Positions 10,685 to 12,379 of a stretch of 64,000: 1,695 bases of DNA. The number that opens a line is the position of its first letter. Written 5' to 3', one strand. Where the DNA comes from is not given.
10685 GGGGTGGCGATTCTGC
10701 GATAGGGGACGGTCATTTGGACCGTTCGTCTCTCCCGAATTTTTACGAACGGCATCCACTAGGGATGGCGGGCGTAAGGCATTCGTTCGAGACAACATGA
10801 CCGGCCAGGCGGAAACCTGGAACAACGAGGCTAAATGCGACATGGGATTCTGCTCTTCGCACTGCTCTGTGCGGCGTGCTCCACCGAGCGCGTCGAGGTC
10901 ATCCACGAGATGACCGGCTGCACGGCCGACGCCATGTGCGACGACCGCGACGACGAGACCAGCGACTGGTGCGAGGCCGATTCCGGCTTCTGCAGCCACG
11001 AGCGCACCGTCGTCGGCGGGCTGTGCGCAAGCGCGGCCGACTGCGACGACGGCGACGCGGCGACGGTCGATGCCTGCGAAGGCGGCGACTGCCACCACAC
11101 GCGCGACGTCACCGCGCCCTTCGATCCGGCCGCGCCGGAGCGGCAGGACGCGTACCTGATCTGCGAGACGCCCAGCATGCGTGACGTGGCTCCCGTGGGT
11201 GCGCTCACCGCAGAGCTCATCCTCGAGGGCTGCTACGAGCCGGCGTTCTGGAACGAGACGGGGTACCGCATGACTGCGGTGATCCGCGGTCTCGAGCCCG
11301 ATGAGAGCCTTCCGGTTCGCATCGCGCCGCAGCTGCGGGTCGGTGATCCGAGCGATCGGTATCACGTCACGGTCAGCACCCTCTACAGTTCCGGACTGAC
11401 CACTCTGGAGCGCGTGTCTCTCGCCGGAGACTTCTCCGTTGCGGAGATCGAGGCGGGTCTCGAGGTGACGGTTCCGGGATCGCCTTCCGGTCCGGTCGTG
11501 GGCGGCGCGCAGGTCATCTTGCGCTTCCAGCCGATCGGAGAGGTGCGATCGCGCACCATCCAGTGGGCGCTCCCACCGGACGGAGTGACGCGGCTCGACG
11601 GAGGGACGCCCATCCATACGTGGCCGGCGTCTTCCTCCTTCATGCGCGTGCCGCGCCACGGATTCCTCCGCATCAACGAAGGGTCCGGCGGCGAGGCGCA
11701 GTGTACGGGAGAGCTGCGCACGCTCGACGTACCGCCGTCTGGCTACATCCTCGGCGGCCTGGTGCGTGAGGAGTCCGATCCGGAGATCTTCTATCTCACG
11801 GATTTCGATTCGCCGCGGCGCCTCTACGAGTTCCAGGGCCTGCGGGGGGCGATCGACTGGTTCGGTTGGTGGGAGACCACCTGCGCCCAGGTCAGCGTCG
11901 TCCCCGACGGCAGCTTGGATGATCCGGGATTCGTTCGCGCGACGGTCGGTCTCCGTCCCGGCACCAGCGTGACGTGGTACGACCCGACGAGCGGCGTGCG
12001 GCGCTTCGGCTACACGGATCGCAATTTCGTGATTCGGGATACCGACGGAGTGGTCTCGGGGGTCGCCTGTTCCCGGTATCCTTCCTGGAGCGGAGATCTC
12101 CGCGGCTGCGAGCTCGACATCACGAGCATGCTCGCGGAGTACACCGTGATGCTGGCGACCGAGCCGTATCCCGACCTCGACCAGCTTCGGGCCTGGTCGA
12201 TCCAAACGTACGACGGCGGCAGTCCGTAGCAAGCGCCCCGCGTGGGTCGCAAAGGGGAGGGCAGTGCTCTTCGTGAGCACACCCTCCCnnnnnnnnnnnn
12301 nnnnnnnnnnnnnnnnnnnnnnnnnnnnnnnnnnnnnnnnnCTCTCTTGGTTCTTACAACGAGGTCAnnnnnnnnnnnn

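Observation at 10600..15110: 70%-GC island of five tandem lipoprotein genes with conserved inter-genic terminator/leader modules and MopE-like Cys/Asp motifs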

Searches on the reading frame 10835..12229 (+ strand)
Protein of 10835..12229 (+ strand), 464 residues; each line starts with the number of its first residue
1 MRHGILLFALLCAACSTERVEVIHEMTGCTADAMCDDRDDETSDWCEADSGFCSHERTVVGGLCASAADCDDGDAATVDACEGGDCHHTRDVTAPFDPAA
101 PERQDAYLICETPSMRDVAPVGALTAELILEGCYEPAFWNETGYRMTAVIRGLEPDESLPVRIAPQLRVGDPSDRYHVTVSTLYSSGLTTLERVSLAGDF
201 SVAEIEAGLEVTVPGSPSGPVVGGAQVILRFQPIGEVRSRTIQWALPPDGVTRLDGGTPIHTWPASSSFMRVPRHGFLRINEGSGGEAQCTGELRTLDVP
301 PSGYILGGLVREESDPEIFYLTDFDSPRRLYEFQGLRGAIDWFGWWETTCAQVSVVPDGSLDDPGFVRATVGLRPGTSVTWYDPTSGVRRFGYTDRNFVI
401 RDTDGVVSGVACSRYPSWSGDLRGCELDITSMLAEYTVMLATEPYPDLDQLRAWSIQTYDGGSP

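Call 7: search_protein_families(library=pfam, proteins=[window:10835-12229:+], max_evalue=1)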
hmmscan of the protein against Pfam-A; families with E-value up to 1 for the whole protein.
window:10835-12229:+ (464 aa): 0 families

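Call 28: search_protein_representatives(protein=window:10835-12229:+)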
Query: 464 residues. Proteins with E-value up to 0.001 (for the whole library): 42; up to 1e-10: 26; up to 1e-30: 21. The best 42 are listed.
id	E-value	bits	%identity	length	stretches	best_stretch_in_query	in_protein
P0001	0.0e+00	1083.3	100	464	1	1-464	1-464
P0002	1.3e-84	301.1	42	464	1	6-440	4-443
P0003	6.1e-76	272.5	43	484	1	9-444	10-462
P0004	3.0e-73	263.6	42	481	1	5-440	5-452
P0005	1.2e-70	255.0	41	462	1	10-447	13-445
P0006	1.2e-68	248.4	40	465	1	8-446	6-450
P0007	2.1e-68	247.6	39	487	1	5-442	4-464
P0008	2.5e-62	227.6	42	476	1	1-441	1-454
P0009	2.1e-60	221.3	43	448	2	93-439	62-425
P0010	1.0e-58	215.7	41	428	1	52-441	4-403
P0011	1.4e-55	205.4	42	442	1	26-442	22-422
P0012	3.1e-52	194.3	36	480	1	27-410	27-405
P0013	1.0e-51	192.6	41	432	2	86-444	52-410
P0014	1.2e-44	169.3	37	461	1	23-404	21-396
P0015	7.6e-44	166.6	37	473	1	26-416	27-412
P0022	1.4e-30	122.9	41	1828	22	31-87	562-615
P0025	1.6e-13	66.6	50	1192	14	14-89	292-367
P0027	1.9e-08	49.9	41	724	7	29-89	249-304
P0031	7.9e-06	41.2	44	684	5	29-89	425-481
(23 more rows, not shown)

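Call 29: find_homologous_proteins(query=window:10835-12229:+, max_evalue=0.001)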
Query window:10835-12229:+ (464 aa): 12 proteins with E <= 0.001 among 8000 candidates.
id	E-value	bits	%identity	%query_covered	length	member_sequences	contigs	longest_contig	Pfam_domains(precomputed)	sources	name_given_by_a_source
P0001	0.0e+0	1083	100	100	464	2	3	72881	-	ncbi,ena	ncbi:MAG: hypothetical protein AAB974_02975 [Patescibacteria group bacterium]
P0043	6.3e-264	894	84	98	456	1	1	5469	-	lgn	-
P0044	8.6e-264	894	83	99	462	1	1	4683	-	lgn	-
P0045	2.8e-259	879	82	99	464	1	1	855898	-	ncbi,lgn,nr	ncbi:hypothetical protein EPO33_03565 [Patescibacteria group bacterium]|nr:MAG: hypothetical protein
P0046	7.2e-249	845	80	100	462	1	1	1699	-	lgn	-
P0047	5.8e-91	324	43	92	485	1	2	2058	-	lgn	-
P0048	3.1e-86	308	42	89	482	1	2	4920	-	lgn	-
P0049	1.5e-84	303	43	91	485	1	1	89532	-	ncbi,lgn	-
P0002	4.1e-84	301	40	93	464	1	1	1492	-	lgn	-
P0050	3.0e-82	295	41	94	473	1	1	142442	-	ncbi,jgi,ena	ncbi:MAG: hypothetical protein WCK01_03140 [Candidatus Uhrbacteria bacterium]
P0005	3.8e-70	255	39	94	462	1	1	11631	-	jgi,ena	-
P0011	4.3e-55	205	37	92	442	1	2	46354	-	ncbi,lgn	-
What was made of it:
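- Uhrbacteria (calls 28, 29).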

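Call 30: find_encoding_contigs(protein=P0045, flank=10000, max_places=3)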
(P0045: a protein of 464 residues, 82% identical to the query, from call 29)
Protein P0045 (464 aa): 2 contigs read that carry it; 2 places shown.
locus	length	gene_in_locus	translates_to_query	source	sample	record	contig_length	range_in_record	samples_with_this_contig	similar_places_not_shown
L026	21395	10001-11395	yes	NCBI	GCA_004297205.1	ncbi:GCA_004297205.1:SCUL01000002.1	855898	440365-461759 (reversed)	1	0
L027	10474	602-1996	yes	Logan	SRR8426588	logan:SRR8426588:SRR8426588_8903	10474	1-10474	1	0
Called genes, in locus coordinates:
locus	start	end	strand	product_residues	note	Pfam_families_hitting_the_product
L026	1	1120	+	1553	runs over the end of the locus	PF10102:DUF2341, PF13385:Laminin_G_3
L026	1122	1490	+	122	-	-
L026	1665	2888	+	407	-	PF02769:AIRS_C (faint), PF00586:AIRS (weak)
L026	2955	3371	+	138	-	PF07681:DoxX, PF13564:DoxX_2 (weak), PF04173:DoxD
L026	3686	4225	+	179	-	-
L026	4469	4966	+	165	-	-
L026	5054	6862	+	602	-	PF00009:GTP_EFTU, PF01926:MMR_HSR1 (weak), PF22042:EF-G_D2, PF03144:GTP_EFTU_D2, PF14492:EFG_III (weak), PF00679:EFG_C, PF21018:BipA_C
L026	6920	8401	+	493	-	PF02366:PMT, PF13231:PMT_2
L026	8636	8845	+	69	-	-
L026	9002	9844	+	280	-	PF11617:Cu-binding_MopE (weak)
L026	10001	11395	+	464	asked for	-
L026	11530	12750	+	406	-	-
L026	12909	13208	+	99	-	-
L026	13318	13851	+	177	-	-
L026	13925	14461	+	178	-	PF01066:CDP-OH_P_transf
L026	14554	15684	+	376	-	-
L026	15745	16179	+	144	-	PF11617:Cu-binding_MopE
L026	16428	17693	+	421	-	PF00587:tRNA-synt_2b, PF03129:HGTP_anticodon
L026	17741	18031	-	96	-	PF00216:Bac_DNA_binding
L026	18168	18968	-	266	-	PF00149:Metallophos, PF13277:YmdB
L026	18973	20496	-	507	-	PF12072:RNase_Y_N, PF00013:KH_1, PF22891:KH_PNO1_2nd (weak), PF01966:HD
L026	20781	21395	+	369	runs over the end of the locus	-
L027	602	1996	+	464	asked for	-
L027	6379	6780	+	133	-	PF11617:Cu-binding_MopE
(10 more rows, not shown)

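Call 31: find_encoding_contigs(protein=P0043, flank=10000, max_places=3)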
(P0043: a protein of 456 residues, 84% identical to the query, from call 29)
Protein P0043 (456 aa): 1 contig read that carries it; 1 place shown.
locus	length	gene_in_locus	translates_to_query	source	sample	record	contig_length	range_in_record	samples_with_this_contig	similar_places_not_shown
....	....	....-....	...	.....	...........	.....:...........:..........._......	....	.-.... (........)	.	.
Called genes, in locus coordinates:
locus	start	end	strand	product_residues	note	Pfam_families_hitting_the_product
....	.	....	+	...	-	?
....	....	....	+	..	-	-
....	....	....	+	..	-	-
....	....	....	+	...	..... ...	-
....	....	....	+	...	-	-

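Call 32: find_encoding_contigs(protein=P0044, flank=10000, max_places=3)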
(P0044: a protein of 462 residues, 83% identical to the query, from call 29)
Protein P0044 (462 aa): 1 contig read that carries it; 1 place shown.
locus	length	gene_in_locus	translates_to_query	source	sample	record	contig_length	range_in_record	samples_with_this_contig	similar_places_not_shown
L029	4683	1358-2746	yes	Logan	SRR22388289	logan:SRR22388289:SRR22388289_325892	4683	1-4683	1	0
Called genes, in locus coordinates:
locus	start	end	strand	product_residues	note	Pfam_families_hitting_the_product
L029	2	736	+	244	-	?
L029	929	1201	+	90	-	-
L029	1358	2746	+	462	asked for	-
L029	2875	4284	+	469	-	PF11617:Cu-binding_MopE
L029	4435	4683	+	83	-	?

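Call 35: find_encoding_contigs(protein=P0050, flank=10000, max_places=2)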
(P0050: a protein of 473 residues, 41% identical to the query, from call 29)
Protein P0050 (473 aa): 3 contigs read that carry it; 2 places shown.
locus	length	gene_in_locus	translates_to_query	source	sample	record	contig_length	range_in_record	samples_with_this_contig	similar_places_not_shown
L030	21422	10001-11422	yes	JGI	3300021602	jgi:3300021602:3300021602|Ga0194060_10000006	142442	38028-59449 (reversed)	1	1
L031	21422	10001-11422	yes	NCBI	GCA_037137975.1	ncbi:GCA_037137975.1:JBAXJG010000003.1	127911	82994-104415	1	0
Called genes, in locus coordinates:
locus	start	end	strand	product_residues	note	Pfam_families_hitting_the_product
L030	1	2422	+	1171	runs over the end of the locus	PF02811:PHP, PF07733:DNA_pol3_alpha, PF17657:DNA_pol3_finger, PF14579:HHH_6, PF01336:tRNA_anti-codon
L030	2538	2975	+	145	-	-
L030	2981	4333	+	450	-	PF00753:Lactamase_B, PF23023:Anti-Pycsar_Apyc1, PF12706:Lactamase_B_2, PF16661:Lactamase_B_6, PF10996:Beta-Casp, PF07521:RMMBL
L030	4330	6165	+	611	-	PF00892:EamA, PF02449:Glyco_hydro_42 (faint)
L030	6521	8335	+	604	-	PF00009:GTP_EFTU, PF01926:MMR_HSR1 (weak), PF22042:EF-G_D2, PF03144:GTP_EFTU_D2, PF14492:EFG_III (weak), PF00679:EFG_C, PF21018:BipA_C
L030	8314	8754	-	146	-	PF10543:ORF6N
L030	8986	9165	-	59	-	-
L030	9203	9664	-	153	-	-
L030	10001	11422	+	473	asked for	-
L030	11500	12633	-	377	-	PF00089:Trypsin, PF13365:Trypsin_2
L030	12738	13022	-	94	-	-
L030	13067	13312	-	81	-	-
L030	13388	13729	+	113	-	-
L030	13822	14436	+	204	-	PF13482:RNase_H_2, PF10108:DNA_pol_B_exo2 (faint)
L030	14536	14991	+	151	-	PF12637:TSCPD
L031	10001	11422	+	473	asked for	-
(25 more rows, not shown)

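Call 36: find_encoding_contigs(protein=P0049, flank=10000, max_places=2)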
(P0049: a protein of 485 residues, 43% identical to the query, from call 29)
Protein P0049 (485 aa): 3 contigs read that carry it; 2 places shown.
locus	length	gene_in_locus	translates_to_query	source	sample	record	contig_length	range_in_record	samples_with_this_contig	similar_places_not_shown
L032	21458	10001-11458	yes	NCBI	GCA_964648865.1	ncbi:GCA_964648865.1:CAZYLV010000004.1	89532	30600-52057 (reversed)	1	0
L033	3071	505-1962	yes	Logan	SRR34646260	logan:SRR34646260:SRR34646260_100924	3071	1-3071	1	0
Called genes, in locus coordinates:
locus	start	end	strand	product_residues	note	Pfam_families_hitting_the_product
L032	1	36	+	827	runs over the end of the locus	PF00521:DNA_topoisoIV, PF03989:DNA_gyraseA_C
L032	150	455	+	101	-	PF01783:Ribosomal_L32p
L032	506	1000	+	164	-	PF01029:NusB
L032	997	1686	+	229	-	PF14622:Ribonucleas_3_3, PF00636:Ribonuclease_3, PF00035:dsrm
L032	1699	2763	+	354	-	PF00437:T2SSE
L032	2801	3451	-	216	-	-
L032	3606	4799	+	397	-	PF00586:AIRS (weak), PF02769:AIRS_C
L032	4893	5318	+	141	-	PF07681:DoxX, PF04173:DoxD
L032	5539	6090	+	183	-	-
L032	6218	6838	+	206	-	-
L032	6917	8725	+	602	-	PF00009:GTP_EFTU, PF01926:MMR_HSR1 (weak), PF22042:EF-G_D2, PF03144:GTP_EFTU_D2, PF14492:EFG_III (weak), PF00679:EFG_C, PF21018:BipA_C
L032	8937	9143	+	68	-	-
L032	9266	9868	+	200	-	PF00485:PRK, PF13238:AAA_18 (faint), PF13521:AAA_28 (weak)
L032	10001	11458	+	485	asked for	-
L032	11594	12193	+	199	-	PF11617:Cu-binding_MopE (weak)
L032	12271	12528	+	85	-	-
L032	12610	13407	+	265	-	-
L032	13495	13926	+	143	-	PF11617:Cu-binding_MopE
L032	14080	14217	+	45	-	-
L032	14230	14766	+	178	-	-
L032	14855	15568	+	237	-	-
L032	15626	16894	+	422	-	PF00587:tRNA-synt_2b, PF03129:HGTP_anticodon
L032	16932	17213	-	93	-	PF00216:Bac_DNA_binding, PF18291:HU-HIG (weak)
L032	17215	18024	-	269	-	PF00149:Metallophos (weak), PF13277:YmdB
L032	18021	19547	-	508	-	PF12072:RNase_Y_N, PF00013:KH_1, PF22891:KH_PNO1_2nd (weak), PF01966:HD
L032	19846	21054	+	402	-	-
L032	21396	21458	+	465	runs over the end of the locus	-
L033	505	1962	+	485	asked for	-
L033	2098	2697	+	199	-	PF11617:Cu-binding_MopE (weak)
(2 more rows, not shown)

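Call 62: find_encoding_contigs(protein=P0011, flank=10000, max_places=2)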
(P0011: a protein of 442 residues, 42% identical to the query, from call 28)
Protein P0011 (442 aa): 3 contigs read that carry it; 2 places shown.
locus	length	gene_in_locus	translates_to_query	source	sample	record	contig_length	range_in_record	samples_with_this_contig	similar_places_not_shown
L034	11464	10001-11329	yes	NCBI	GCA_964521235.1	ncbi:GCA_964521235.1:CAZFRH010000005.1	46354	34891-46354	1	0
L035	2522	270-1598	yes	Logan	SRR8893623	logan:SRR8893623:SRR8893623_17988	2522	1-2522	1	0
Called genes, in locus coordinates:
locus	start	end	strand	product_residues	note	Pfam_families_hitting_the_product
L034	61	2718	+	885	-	PF00133:tRNA-synt_1, PF09334:tRNA-synt_1g, PF00133:tRNA-synt_1, PF08264:Anticodon_1, PF10458:Val_tRNA-synt_C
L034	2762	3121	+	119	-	-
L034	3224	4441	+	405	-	PF00579:tRNA-synt_1b, PF22421:SYY_C-terminal, PF01479:S4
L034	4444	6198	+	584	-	PF03485:Arg_tRNA_synt_N, PF00750:tRNA-synt_1d, PF05746:DALR_1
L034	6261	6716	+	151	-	-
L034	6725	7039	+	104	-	-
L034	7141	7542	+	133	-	PF04519:Bactofilin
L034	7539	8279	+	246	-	-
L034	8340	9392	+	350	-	-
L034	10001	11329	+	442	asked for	-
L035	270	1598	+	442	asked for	-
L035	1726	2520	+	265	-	?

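Call 63: find_encoding_contigs(protein=P0005, flank=10000, max_places=2)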
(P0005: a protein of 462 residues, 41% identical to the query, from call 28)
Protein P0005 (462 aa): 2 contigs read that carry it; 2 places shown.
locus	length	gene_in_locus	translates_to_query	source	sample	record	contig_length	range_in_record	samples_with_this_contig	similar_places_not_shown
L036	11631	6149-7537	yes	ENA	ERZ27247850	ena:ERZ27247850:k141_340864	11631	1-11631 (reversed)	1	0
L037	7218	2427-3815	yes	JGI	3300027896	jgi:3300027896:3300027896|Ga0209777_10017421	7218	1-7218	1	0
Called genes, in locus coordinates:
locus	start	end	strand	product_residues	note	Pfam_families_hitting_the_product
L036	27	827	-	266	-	PF02517:Rce1-like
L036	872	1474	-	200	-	-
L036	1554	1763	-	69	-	PF13560:HTH_31, PF12844:HTH_19, PF13443:HTH_26, PF01381:HTH_3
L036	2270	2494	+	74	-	PF12844:HTH_19, PF01381:HTH_3, PF13443:HTH_26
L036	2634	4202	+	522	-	-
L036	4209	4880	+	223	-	PF09335:VTT_dom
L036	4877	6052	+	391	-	PF01702:TGT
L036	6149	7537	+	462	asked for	-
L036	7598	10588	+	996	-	PF00580:UvrD-helicase, PF13245:AAA_19, PF13604:AAA_30 (faint), PF13361:UvrD_C, PF13538:UvrD_C_2 (faint), PF12705:PDDEXK_1, PF01930:Cas_Cas4 (weak)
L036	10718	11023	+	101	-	PF05258:DciA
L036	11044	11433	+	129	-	-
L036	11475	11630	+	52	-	?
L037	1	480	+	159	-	?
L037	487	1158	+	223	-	PF09335:VTT_dom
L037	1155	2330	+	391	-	PF01702:TGT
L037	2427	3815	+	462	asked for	-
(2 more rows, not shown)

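Call 66: predict_structure(alignment_id=A6)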
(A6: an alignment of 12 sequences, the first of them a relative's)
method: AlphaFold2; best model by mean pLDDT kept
length: 464 residues; sequences in the alignment: 12
mean_pLDDT: 76.8   pTM: 0.61
mean pLDDT of the five models: 76.8, 76.3, 74.3, 64.5, 60.8
residues with pLDDT >= 90: 73; 70-90: 267; 50-70: 87; < 50: 37
segments of 3 or more residues with pLDDT < 50: 1-4, 6-15, 408-411, 413-424, 461-464
pLDDT, mean of each block of 10 residues (from residue 1): 48 59 83 84 86 87 83 83 88 59 59 54 76 61 82 86 90 89 78 89 94 79 80 78 84 88 79 76 85 79 78 92 81 84 72 87 85 81 83 84 64 38 61 85 64 65 38
secondary structure, 60 per line:
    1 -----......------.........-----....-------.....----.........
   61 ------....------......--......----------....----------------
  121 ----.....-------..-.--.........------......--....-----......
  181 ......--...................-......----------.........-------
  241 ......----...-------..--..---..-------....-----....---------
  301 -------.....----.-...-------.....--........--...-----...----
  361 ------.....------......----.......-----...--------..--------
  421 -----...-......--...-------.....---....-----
elements in order: H6-11 E18-26 H32-35 E43-47 E52-60 H67-70 E77-82 E85-90 H101-104 E125-129 E143-151 E158-163 E166-169 E175-186 E189-201 H202-207 E209-214 E225-233 E241-246 E251-253 E279-282 E288-291 E308-312 E319-321 E329-333 H336-343 E354-356 E367-371 E378-383 E388-394 E400-402 E426-428 H430-435 E438-440 H448-452 H456-459

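Call 71: fold_search(model_id=the predicted structure, library=pdb)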
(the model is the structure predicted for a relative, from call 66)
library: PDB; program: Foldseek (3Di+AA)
matches with E <= 10: 1590; with E <= 0.001: 0
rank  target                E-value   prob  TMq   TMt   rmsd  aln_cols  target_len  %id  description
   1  4gej_A                2.2e-03  0.38  0.10  0.22  18.8       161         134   11  N-terminal domain of VDUP-1 (released 2013-02-27)
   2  4gej_B                2.5e-03  0.69  0.13  0.28  16.6       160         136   11  N-terminal domain of VDUP-1 (released 2013-02-27)
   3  8feb                  4.2e-03  0.75  0.18  0.17  11.2       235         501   12  Crystal Structure of Porphyromonas gingivalis Sialidase (PG_0352) (released 2023-10-04)
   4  5cl2_A                4.2e-03  0.54  0.13  0.21  15.5       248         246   13  Crystal structure of Spo0M, sporulation control protein, from Bacillus subtilis. (released 2015-12-16)
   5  5cl2_B                4.9e-03  0.63  0.14  0.23  15.3       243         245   12  Crystal structure of Spo0M, sporulation control protein, from Bacillus subtilis. (released 2015-12-16)
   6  6s0p                  5.2e-03  0.35  0.10  0.17  18.4       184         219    9  Plant Cysteine Oxidase PCO4 from Arabidopsis thaliana (released 2020-07-15)
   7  4gej_H                6.2e-03  0.33  0.11  0.26  17.5       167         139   11  N-terminal domain of VDUP-1 (released 2013-02-27)
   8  9hdi_MODEL_1_A        6.9e-03  0.94  0.18  0.38   7.4       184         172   10  N-terminally truncated CanA from Pyrodictium abyssi - K1-CanA (released 2025-08-20)
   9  9hy2                  9.2e-03  0.18  0.10  0.16  18.0       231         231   12  sc-4E (scFv derived from the mAb 4E1 against CD93) crystallized at pH 7.5 (monomeric state from gel filtration) (released 2025-04-30)
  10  8rz0_H                1.4e-02  0.23  0.12  0.19  17.0       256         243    7  Synthetic immunogen RH5-34EM bound to monoclonal antibody R5.016 (released 2024-07-17)
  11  7akk_A                1.4e-02  0.44  0.13  0.08  14.2       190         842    9  Structure of a complement factor-receptor complex (released 2022-04-13)
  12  8rz0_B                1.4e-02  0.18  0.12  0.17  17.0       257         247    8  Synthetic immunogen RH5-34EM bound to monoclonal antibody R5.016 (released 2024-07-17)
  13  7xw7_A                1.4e-02  0.15  0.10  0.16  17.7       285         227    8  TSHR-K1-70 complex (released 2022-08-17)
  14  8t26                  1.5e-02  0.77  0.18  0.17  10.9       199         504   12  Crystal Structure of Porphyromonas gingivalis Sialidase (PG_0352) D219A mutant bound to 3'-Sialyllactose (only Neu5Ac vi (released 2023-10-04)
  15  6a48                  1.5e-02  0.44  0.15  0.12  21.1       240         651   15  Crystal structure of reelin N-terminal region (released 2019-06-19)
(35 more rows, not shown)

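Call 81: search_protein_families(library=ncbifam, proteins=[window:10835-12229:+], max_evalue=1)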
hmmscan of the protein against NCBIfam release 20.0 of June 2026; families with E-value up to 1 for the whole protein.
window:10835-12229:+ (464 aa): 0 families

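Call 83: search_protein_families(library=pfam, proteins=[P0022, P0025, P0027, P0031], max_evalue=0.001)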
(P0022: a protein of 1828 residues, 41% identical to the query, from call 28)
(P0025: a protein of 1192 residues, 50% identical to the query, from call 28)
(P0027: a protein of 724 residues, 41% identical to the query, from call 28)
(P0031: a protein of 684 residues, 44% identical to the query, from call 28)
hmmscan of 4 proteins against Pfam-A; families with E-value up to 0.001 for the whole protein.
P0022 (1828 aa): 0 families

P0025 (1192 aa): 3 families
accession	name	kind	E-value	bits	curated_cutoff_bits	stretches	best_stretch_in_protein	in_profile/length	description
PF00526.23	Dicty_CTDC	-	3.6e-84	276.5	27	11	411-435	1-24/24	Dictyostelium (slime mold) repeat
PF03781.23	FGE-sulfatase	-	3.1e-44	152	23.3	1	934-1191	6-255/255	Sulfatase-modifying factor enzyme 1-like domain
PF22352.2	K319L-like_PKD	-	2.2e-05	24.8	27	1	209-298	2-84/84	K319L-like, PKD domain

P0027 (724 aa): 2 families
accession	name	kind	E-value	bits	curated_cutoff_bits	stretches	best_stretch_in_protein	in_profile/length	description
PF07705.17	CARDB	-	1e-11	45.4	22.7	1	624-716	4-98/101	CARDB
PF00526.23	Dicty_CTDC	-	0.00095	19.4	27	0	285-304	2-22/24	Dictyostelium (slime mold) repeat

P0031 (684 aa): 1 family
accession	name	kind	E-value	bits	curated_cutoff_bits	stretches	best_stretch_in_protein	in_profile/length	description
PF00526.23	Dicty_CTDC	-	9.7e-22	76.9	27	3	556-576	1-20/24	Dictyostelium (slime mold) repeat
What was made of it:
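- On Pfam PF11617 (Cu-binding_MopE), for g1: Its repeats match repeat proteins, three of four of which carry PF00526 Dicty_CTDC repeats (calls 28, 83).
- Checked: Its N-terminal Cys/Asp repeats instead match repeat proteins, three of four of which carry PF00526 Dicty_CTDC (calls 28, 83).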
